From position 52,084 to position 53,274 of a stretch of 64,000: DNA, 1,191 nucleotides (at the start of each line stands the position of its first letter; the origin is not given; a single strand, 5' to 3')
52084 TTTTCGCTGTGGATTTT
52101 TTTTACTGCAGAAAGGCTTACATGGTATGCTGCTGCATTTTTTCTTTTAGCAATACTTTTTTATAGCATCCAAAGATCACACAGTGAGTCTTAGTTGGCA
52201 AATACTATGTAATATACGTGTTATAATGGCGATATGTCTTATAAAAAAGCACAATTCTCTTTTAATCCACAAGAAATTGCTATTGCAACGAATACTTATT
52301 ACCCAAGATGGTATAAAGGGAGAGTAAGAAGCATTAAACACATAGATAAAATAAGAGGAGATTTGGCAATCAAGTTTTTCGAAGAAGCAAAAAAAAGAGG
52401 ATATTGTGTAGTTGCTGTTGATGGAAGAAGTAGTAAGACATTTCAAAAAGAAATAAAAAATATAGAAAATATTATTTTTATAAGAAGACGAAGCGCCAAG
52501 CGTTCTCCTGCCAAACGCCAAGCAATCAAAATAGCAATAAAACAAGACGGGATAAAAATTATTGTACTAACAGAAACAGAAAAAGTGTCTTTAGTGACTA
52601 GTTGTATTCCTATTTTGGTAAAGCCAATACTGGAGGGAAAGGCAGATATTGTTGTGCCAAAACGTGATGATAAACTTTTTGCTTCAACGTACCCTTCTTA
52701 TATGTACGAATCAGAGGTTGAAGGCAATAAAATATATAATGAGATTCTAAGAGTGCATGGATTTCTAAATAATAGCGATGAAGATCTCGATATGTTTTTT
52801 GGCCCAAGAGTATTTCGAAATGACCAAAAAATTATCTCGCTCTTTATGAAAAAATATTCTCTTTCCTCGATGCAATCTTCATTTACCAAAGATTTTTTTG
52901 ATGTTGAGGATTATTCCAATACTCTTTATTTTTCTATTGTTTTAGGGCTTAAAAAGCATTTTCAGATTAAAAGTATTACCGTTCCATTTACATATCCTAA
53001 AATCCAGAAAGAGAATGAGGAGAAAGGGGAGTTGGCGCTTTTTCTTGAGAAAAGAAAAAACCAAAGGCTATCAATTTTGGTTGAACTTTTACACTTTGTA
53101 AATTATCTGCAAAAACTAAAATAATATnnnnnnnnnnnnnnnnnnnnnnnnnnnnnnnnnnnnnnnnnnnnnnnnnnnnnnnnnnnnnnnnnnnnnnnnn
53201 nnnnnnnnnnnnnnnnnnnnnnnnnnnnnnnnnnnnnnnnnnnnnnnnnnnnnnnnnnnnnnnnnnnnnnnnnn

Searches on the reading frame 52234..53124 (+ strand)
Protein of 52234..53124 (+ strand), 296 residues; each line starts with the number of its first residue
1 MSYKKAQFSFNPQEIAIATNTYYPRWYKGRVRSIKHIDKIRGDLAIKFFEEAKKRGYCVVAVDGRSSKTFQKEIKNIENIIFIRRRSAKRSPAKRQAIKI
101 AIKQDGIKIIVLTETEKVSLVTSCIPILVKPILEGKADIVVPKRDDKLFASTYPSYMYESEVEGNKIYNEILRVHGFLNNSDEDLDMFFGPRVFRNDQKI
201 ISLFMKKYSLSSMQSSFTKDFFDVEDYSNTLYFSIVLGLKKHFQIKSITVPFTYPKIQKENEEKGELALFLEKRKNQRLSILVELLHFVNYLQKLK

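Call 8: search_protein_families(library=pfam, proteins=[window:52234-53124:+])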
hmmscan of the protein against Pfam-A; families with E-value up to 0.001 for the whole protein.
window:52234-53124:+ (296 aa): 0 families

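Call 58: find_homologous_proteins(query=window:52234-53124:+)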
Query window:52234-53124:+ (296 aa): 414 proteins with E <= 0.001 among 1493 candidates; the best 120 are listed.
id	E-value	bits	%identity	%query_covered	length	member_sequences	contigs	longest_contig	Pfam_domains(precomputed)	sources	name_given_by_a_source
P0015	3.1e-189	645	100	100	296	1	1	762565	-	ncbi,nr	ncbi:MAG: hypothetical protein HYV37_02555 [Candidatus Levyibacteriota bacterium]|nr:MAG: hypothetic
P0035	4.8e-163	559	85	100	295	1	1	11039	-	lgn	-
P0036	2.3e-161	553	84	99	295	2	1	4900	-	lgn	-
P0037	9.2e-157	538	83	99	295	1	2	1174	-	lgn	-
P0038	3.0e-155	533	82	100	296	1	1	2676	-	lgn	-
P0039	3.4e-149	514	81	95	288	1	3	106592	-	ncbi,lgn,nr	ncbi:MAG: hypothetical protein HYV39_01445 [Candidatus Levybacteria bacterium]|nr:hypothetical prote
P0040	3.1e-141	487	75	97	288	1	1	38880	-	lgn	-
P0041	4.4e-118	412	63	95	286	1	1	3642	-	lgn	-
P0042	6.7e-112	391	58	99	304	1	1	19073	-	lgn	-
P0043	6.7e-111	388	59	99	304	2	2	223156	-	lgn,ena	-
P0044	2.3e-110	386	59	97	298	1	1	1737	-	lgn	-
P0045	2.5e-110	386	57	97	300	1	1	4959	-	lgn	-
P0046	2.5e-109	383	60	97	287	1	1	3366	-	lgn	-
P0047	4.6e-109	382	57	99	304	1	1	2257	-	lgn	-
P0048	5.2e-109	382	57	98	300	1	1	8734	-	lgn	-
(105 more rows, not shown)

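Call 60: find_related_loci(query=A1, collection=metagenome_contigs, flank=10000)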
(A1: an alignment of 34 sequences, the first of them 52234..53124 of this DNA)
Query A1 (296 aa) in metagenome_contigs; peptide patterns used: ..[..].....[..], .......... (x = any residue, [..] = any of these).
359 stretches matched a pattern; 130 encode a relative of the query (tblastn E <= 1e-3); the best 80 are kept; 80 distinct loci.
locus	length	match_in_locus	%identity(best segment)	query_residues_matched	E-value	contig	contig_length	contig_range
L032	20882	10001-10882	59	1-294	5e-118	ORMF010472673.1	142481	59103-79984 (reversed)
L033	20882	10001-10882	59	1-294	5e-118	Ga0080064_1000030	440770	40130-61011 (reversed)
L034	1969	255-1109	59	10-294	1e-122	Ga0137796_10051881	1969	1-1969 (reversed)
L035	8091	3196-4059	59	9-296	5e-115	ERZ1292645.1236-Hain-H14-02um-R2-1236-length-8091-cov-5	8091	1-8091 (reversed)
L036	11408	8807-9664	60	11-296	2e-114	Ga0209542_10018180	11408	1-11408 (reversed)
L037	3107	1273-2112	60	11-296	2e-117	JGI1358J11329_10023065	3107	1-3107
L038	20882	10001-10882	56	1-294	1e-112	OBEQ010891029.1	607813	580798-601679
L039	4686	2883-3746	58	9-296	2e-112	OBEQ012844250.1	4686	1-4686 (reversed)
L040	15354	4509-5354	58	9-293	5e-111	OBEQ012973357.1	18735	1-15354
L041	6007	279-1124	58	9-293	4e-111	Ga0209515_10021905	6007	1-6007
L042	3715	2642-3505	54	7-294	9e-113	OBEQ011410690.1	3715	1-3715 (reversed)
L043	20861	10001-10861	58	7-294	8e-110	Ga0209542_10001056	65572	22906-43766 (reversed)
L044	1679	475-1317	57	16-296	2e-115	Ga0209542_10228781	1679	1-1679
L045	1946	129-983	55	11-296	2e-111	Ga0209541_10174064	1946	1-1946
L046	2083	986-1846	56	10-296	5e-110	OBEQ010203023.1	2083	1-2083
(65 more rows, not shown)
